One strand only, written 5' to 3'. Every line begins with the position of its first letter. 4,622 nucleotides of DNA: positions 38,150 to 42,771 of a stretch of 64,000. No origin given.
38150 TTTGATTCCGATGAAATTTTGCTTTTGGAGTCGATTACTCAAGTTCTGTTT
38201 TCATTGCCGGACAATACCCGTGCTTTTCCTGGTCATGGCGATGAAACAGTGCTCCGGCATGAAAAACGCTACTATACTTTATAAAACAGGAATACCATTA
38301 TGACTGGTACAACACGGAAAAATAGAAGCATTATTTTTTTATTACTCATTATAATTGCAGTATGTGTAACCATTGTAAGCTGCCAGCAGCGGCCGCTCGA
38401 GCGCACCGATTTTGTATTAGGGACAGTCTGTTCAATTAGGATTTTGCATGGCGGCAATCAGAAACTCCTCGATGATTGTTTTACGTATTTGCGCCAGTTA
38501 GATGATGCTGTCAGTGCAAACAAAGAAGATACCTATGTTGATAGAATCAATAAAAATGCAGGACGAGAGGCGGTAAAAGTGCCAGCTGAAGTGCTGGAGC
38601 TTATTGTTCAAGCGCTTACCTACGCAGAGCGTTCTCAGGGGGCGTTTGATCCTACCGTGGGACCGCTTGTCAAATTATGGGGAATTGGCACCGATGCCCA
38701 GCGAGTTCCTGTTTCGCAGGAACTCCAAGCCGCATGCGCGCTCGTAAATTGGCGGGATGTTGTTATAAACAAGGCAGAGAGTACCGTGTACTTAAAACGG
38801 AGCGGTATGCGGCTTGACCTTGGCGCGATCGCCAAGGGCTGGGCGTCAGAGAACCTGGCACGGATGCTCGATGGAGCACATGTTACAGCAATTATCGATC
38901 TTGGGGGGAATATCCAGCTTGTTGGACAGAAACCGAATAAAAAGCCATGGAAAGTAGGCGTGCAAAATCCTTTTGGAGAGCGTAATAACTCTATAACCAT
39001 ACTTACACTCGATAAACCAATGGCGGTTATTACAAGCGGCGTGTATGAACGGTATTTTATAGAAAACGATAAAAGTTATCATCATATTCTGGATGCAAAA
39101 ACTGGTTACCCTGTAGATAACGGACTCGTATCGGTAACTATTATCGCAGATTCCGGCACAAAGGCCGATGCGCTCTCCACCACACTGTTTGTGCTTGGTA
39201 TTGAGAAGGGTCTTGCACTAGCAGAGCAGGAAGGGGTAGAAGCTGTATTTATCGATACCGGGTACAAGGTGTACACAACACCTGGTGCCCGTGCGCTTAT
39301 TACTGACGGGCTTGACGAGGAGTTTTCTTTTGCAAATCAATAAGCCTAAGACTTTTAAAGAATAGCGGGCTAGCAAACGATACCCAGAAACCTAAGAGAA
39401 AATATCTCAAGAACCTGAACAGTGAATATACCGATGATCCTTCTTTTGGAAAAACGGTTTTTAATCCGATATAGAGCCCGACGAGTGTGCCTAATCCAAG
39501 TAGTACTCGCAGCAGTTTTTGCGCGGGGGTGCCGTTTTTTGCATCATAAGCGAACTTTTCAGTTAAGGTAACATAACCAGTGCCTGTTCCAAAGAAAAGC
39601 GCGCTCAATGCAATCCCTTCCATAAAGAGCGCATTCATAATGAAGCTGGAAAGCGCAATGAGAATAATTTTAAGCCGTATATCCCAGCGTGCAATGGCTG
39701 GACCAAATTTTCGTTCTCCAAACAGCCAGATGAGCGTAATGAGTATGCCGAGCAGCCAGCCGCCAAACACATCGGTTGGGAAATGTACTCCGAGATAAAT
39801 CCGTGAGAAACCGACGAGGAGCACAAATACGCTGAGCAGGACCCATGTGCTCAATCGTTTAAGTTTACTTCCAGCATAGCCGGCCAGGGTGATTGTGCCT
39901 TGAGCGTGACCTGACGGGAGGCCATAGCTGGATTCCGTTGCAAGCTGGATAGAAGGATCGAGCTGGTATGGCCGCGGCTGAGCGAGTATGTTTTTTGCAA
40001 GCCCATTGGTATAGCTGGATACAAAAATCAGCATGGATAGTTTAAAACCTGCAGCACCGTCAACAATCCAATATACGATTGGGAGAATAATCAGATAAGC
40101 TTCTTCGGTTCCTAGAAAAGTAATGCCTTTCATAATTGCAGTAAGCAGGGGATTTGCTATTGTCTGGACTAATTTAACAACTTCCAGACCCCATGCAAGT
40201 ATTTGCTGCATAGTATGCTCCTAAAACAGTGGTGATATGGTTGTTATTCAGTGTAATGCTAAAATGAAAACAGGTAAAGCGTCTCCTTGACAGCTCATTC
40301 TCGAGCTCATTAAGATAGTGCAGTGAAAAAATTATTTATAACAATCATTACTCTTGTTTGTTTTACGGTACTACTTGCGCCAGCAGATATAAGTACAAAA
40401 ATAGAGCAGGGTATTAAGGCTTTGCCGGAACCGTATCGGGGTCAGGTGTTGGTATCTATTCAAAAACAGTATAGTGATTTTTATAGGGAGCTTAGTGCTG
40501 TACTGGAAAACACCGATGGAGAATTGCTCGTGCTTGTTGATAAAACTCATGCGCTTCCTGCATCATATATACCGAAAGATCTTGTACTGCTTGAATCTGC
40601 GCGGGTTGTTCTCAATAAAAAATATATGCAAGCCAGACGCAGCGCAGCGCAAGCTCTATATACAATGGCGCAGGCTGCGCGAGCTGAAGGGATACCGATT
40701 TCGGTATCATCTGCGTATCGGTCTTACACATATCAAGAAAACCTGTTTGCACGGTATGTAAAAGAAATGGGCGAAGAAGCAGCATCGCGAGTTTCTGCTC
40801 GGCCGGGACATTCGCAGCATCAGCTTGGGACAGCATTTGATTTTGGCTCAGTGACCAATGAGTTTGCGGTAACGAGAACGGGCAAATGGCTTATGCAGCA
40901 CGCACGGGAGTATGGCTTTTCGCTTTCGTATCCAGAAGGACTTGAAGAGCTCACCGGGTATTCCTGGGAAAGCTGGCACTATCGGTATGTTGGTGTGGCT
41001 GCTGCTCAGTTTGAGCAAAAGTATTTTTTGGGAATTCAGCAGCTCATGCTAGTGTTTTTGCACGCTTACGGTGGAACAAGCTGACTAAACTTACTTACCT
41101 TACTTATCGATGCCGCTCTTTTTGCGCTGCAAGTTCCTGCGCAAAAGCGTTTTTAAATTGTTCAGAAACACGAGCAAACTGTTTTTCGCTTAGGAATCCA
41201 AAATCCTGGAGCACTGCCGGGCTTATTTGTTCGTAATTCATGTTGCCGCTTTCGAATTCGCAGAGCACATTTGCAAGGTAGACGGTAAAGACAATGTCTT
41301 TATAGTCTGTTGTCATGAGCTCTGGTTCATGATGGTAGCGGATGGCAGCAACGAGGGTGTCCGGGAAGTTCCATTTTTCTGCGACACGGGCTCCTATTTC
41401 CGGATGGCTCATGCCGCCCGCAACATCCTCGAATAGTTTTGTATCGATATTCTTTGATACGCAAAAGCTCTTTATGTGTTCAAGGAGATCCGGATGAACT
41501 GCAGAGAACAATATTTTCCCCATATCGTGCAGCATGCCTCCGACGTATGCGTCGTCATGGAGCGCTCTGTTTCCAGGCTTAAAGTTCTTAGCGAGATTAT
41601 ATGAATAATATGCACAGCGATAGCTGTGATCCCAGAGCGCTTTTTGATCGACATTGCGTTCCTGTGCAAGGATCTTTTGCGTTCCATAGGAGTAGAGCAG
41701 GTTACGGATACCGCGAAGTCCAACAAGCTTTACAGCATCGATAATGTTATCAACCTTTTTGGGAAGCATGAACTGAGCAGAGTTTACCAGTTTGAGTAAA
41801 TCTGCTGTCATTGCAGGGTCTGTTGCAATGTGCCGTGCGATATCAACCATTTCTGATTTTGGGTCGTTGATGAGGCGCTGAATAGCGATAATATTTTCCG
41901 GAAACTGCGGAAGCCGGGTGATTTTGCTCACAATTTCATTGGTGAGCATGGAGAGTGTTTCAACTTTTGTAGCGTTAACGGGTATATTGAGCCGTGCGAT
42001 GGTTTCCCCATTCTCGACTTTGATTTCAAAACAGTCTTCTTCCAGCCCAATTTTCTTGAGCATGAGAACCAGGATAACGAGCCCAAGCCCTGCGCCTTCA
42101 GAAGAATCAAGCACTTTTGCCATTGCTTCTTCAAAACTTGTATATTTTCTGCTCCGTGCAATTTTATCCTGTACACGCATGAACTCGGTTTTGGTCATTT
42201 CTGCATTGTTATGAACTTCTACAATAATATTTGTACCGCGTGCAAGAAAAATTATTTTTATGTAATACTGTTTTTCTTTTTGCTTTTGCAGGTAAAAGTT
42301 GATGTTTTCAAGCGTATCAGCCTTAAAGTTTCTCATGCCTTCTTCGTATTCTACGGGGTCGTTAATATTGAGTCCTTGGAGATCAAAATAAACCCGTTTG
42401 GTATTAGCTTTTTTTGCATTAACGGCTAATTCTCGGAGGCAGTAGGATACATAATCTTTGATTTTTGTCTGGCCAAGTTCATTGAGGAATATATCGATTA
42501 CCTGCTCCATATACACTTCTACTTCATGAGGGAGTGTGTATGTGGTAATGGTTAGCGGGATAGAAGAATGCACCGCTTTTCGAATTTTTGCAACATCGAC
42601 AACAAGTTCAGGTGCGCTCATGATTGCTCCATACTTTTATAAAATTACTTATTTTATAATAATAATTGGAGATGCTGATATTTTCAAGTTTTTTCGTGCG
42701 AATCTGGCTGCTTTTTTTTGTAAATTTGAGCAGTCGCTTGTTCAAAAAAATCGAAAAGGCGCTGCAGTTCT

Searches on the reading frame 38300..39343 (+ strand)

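Call 63: search_protein_families(library=pfam, max_evalue=0.00001, proteins=[window:38300-39343:+])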
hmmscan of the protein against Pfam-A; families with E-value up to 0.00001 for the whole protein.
window:38300-39343:+ (347 aa): 1 family
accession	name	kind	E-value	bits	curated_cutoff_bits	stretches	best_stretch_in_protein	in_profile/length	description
PF02424.20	ApbE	-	2.8e-88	296.3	25.6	1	40-317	1-266/266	ApbE family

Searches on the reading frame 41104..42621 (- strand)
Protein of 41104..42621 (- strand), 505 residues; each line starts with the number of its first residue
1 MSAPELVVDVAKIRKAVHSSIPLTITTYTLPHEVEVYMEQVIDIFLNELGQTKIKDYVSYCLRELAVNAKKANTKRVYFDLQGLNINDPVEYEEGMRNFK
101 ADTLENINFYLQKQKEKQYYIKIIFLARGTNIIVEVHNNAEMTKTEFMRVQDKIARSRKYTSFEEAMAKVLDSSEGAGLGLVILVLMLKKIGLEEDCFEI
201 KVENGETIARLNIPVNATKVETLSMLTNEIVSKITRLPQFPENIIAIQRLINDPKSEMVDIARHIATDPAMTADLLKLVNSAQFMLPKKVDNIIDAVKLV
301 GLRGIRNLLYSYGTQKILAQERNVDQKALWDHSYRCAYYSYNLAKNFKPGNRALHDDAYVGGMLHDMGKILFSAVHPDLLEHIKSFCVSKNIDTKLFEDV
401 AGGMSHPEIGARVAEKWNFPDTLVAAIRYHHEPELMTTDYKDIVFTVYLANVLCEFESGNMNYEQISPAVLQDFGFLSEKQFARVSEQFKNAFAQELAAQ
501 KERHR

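Call 62: search_protein_families(library=pfam, max_evalue=0.00001, proteins=[window:41104-42621:-])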
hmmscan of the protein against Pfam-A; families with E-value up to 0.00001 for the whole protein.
window:41104-42621:- (505 aa): 2 families
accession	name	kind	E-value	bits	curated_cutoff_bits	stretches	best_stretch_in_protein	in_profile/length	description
PF08668.18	HDOD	-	9.6e-56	188.8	22.9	1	237-433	1-196/196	HDOD domain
PF01966.28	HD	-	3.8e-11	43.7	22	1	330-438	2-101/116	HD domain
